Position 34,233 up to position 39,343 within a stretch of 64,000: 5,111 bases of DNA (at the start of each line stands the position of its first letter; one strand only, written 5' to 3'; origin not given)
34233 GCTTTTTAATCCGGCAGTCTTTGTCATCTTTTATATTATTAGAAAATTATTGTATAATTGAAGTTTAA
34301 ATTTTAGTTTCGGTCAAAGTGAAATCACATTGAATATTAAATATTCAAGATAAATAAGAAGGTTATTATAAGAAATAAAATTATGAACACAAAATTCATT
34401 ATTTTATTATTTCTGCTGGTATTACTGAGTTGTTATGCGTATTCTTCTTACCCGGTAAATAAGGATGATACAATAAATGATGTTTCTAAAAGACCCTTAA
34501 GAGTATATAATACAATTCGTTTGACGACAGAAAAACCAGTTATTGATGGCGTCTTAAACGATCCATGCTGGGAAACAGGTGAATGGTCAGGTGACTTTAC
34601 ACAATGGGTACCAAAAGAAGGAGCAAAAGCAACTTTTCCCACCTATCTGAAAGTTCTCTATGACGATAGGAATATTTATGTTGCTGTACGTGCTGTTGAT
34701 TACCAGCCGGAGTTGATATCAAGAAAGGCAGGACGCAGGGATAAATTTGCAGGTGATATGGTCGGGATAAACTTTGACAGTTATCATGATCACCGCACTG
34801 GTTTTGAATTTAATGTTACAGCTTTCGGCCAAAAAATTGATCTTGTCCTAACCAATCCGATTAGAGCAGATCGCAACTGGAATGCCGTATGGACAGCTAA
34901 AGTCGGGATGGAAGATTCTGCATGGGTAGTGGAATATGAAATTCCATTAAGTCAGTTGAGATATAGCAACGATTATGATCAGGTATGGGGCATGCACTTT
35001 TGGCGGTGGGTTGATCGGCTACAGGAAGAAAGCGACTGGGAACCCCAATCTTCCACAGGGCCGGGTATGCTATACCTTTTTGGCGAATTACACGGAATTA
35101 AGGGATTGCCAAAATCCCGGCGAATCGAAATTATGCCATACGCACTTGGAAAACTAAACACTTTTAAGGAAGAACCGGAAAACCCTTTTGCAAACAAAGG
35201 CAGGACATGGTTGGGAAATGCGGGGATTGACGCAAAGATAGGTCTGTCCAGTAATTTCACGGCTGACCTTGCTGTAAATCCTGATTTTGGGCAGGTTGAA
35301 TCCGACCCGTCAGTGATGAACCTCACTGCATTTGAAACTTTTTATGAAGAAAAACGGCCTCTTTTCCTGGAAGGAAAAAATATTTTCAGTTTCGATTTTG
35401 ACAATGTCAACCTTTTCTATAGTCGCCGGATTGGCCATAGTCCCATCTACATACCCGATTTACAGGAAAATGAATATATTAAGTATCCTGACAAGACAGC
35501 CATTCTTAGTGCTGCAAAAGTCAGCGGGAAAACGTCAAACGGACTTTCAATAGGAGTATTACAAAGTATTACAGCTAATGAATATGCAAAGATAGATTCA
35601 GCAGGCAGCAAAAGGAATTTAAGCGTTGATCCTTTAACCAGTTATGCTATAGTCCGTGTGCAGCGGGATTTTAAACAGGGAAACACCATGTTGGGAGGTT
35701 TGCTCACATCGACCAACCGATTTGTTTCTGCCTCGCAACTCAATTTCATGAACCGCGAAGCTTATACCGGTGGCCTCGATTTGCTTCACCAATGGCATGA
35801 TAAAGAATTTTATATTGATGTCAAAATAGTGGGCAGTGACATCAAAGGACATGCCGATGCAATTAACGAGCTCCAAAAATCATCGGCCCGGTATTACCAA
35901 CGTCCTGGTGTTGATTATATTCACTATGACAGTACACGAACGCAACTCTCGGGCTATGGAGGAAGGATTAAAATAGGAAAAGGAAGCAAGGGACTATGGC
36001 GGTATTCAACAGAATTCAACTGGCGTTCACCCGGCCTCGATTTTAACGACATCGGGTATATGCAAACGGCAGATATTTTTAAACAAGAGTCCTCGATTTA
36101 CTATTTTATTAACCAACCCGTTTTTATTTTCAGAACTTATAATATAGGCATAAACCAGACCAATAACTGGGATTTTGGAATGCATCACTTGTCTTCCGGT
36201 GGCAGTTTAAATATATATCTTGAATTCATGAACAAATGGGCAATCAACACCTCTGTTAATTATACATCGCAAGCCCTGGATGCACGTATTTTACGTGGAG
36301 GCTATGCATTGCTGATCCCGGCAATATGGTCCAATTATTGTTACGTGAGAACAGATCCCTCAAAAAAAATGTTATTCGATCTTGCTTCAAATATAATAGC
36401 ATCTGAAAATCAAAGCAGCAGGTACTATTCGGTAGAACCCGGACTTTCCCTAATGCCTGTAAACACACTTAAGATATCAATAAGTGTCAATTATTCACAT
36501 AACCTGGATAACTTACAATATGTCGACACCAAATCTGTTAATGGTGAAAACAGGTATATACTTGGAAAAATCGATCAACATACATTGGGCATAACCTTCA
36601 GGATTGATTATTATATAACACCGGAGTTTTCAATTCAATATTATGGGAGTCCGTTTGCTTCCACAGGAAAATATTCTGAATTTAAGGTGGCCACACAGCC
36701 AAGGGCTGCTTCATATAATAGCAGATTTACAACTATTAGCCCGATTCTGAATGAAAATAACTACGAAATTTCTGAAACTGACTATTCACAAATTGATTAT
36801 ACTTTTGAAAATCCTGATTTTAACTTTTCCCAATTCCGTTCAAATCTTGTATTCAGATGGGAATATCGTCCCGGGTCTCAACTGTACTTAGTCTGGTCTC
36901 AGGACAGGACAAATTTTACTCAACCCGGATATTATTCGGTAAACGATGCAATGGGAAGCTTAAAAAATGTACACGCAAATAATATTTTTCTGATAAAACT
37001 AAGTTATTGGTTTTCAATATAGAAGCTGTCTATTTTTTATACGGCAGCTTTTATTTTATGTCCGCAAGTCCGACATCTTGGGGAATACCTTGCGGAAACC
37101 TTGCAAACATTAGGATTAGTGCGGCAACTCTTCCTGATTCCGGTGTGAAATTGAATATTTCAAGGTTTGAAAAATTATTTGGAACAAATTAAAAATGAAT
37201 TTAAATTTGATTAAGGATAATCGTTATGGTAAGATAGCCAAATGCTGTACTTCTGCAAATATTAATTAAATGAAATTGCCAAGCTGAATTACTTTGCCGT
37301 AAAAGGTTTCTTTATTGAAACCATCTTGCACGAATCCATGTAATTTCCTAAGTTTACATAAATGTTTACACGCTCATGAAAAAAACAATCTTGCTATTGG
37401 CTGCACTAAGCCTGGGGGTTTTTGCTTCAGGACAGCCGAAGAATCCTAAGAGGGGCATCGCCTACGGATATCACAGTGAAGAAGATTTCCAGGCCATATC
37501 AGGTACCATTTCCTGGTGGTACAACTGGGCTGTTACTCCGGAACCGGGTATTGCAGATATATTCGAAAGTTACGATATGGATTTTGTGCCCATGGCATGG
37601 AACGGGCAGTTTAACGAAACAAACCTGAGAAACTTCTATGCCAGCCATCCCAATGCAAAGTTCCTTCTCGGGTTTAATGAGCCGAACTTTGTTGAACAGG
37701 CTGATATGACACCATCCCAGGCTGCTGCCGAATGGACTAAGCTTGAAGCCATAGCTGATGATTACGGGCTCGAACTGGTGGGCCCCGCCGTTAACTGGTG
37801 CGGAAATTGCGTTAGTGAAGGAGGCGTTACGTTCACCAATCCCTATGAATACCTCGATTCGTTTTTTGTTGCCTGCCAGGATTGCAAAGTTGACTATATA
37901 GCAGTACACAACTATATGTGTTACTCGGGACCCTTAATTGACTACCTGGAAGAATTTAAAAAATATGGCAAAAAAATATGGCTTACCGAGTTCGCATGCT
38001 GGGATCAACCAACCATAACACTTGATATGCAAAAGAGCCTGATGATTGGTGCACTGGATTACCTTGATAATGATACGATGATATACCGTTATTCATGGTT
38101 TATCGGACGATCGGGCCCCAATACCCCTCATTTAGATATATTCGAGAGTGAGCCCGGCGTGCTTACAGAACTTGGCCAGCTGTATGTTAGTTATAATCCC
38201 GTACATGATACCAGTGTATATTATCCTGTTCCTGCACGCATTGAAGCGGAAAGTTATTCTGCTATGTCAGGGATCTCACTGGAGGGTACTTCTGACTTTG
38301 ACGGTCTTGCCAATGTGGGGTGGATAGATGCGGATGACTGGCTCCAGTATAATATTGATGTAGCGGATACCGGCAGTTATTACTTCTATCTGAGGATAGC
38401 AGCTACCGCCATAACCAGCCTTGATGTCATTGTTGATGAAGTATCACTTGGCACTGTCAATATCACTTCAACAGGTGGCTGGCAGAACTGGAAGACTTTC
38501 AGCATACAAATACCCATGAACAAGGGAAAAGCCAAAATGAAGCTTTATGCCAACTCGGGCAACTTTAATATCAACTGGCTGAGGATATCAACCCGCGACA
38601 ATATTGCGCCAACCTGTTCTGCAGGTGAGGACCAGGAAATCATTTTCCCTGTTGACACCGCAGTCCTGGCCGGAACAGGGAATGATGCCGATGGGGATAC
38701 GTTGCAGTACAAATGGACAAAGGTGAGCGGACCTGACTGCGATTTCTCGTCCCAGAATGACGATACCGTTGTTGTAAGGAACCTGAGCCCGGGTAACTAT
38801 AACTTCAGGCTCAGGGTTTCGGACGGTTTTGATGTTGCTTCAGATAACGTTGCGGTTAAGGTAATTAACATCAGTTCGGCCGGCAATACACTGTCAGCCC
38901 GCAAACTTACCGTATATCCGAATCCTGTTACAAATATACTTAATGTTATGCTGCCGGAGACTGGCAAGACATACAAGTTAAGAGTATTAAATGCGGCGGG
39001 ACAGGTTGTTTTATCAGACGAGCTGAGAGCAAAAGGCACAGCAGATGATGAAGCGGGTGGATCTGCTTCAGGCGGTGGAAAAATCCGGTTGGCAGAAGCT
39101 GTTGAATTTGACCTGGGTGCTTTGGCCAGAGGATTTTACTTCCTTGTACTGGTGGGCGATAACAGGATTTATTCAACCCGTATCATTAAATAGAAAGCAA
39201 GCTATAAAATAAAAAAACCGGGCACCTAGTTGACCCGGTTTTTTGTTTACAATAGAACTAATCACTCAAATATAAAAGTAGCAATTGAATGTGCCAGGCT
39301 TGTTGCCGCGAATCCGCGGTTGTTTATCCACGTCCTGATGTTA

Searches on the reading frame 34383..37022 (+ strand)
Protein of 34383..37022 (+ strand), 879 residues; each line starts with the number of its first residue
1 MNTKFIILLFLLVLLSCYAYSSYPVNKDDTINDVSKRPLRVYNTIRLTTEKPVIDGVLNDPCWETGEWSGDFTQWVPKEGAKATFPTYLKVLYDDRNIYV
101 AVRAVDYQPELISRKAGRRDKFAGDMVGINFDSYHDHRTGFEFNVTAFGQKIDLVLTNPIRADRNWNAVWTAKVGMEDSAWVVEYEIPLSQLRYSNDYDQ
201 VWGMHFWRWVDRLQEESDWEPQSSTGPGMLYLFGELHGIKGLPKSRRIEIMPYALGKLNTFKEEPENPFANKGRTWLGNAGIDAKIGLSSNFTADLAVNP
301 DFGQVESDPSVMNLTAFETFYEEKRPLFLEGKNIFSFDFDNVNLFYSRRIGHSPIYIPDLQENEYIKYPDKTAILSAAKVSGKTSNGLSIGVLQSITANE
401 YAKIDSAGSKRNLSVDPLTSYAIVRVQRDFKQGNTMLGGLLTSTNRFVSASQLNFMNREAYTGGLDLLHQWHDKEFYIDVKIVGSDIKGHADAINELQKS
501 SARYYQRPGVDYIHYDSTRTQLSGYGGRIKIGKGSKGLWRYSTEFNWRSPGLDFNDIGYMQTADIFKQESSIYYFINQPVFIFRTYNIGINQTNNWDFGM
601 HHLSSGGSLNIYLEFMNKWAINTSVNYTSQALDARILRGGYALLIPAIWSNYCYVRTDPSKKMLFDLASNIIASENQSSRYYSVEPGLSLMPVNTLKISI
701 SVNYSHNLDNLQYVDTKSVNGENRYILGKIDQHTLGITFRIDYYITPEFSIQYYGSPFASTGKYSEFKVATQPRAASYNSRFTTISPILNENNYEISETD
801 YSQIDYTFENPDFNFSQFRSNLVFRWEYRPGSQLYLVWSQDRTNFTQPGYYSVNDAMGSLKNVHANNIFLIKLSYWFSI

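Call 17: search_protein_families(library=pfam, proteins=[window:34383-37022:+], max_evalue=0.001)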
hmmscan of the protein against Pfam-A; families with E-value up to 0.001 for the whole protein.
window:34383-37022:+ (879 aa): 2 families
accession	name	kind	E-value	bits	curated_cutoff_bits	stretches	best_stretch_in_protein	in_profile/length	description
PF19313.5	DUF5916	-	6.1e-75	253.5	22.6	1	247-877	4-563/572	Domain of unknown function (DUF5916)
PF06452.16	CBM9_1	-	5.6e-09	36.6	23.4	1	54-205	1-145/185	Carbohydrate family 9 binding domain-like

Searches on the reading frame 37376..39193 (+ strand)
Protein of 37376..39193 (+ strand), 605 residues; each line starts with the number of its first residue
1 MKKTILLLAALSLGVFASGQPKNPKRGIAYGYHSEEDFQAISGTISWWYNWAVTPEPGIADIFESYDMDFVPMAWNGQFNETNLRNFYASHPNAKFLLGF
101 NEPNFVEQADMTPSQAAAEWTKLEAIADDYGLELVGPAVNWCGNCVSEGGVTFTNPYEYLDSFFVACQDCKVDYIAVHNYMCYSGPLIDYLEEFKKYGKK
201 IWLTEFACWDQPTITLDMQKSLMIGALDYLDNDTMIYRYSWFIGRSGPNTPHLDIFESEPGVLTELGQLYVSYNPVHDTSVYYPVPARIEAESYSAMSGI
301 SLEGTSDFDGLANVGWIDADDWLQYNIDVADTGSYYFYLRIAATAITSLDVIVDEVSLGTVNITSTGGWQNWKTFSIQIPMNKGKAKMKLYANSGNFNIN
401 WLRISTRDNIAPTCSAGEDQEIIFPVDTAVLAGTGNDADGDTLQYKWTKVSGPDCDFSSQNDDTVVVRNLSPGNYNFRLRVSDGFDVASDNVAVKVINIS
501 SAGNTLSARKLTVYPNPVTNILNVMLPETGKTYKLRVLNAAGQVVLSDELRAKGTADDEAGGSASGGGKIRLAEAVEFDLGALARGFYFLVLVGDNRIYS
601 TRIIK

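Call 17: search_protein_families(library=pfam, proteins=[window:37376-39193:+], max_evalue=0.001)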
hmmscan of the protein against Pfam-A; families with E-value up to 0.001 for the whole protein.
window:37376-39193:+ (605 aa): 5 families
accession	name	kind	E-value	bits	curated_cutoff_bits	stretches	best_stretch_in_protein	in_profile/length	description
PF11790.14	Glyco_hydro_cc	-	3.8e-58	197.3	21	1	27-270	1-237/237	Glycosyl hydrolase catalytic core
PF03422.21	CBM_6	-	4.3e-23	82.4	28.9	1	290-405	1-124/125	Carbohydrate binding module (family 6)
PF22352.2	K319L-like_PKD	-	4.1e-17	62.4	27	1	416-496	1-84/84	K319L-like, PKD domain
PF18099.7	CBM_35_2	-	3.6e-12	46.8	23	1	300-403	5-111/112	Carbohydrate binding module (family 35)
PF18962.6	Por_Secre_tail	-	1.8e-07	31.7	27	1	513-548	1-37/75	Secretion system C-terminal sorting domain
